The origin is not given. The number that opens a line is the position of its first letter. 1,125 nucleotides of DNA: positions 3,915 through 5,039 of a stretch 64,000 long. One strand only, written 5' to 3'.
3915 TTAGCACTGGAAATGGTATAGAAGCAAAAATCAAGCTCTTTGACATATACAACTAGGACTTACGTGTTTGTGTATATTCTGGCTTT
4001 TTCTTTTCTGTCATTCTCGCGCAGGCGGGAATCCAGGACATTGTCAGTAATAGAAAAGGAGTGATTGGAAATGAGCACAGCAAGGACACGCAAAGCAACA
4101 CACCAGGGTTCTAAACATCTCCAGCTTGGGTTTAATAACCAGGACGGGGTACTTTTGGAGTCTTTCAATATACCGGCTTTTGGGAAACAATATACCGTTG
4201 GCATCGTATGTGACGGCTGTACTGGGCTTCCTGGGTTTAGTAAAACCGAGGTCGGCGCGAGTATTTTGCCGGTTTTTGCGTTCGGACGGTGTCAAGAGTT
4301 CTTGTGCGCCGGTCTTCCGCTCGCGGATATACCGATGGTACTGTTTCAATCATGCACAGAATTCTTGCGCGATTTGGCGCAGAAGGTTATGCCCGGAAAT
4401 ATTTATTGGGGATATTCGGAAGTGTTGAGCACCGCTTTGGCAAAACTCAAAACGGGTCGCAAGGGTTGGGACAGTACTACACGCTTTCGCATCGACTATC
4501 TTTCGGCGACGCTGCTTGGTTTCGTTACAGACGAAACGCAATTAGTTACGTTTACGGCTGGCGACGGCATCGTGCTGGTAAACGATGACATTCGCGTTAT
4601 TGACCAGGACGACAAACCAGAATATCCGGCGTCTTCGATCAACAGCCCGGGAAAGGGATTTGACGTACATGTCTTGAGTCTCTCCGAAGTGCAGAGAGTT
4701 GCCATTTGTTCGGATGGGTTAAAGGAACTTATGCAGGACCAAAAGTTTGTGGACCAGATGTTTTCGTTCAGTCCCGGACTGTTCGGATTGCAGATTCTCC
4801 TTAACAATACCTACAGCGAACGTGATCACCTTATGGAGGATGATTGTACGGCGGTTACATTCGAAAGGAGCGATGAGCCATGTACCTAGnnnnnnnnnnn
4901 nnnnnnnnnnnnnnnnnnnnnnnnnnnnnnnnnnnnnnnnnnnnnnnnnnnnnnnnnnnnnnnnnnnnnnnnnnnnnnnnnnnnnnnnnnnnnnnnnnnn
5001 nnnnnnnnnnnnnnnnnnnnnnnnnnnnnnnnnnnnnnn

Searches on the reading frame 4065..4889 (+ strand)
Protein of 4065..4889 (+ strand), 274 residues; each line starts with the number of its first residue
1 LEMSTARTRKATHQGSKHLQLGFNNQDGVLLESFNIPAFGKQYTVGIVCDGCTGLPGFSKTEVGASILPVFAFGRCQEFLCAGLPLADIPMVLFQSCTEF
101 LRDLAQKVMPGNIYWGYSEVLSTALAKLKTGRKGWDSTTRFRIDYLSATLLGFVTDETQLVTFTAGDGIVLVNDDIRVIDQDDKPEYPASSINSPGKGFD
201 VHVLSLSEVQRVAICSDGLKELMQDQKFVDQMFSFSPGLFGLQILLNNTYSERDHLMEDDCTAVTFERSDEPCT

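Call 3: search_protein_families(library=pfam, proteins=[window:4065-4889:+], max_evalue=1)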
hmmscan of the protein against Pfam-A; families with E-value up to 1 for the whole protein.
window:4065-4889:+ (274 aa): 4 families
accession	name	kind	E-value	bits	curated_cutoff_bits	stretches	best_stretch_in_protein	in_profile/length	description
PF13672.11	PP2C_2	-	1.9e-08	34.5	24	1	117-234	80-189/209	Protein phosphatase 2C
PF24581.1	DUF7608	-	0.086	13.2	27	1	179-228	34-83/113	Domain of unknown function (DUF7608)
PF07228.17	SpoIIE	-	0.094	13.1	25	1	144-265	59-188/192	Stage II sporulation protein E (SpoIIE)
PF10909.13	DUF2682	-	0.19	12.4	33.3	1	176-201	12-40/88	Protein of unknown function (DUF2682)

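Call 4: search_protein_families(library=ncbifam, proteins=[window:4065-4889:+], max_evalue=1)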
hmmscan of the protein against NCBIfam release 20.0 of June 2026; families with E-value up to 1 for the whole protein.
window:4065-4889:+ (274 aa): 2 families
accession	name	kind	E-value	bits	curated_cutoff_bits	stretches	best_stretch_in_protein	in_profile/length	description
NF010668.0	PRK14065.1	equivalog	0.044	14.3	149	1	190-260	18-83/86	exodeoxyribonuclease VII small subunit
NF033484.1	Stp1_PP2C_phos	equivalog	0.05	13.1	230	1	199-230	167-198/232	Stp1/IreP family PP2C-type Ser/Thr phosphatase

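Call 5: search_protein_families(library=padloc, proteins=[window:4065-4889:+], max_evalue=1)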
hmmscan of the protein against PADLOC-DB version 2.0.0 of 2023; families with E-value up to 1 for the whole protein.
window:4065-4889:+ (274 aa): 0 families

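Call 22: search_protein_families(library=phrogs, proteins=[window:4065-4889:+], max_evalue=0.1)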
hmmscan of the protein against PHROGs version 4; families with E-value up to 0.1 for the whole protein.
window:4065-4889:+ (274 aa): 0 families
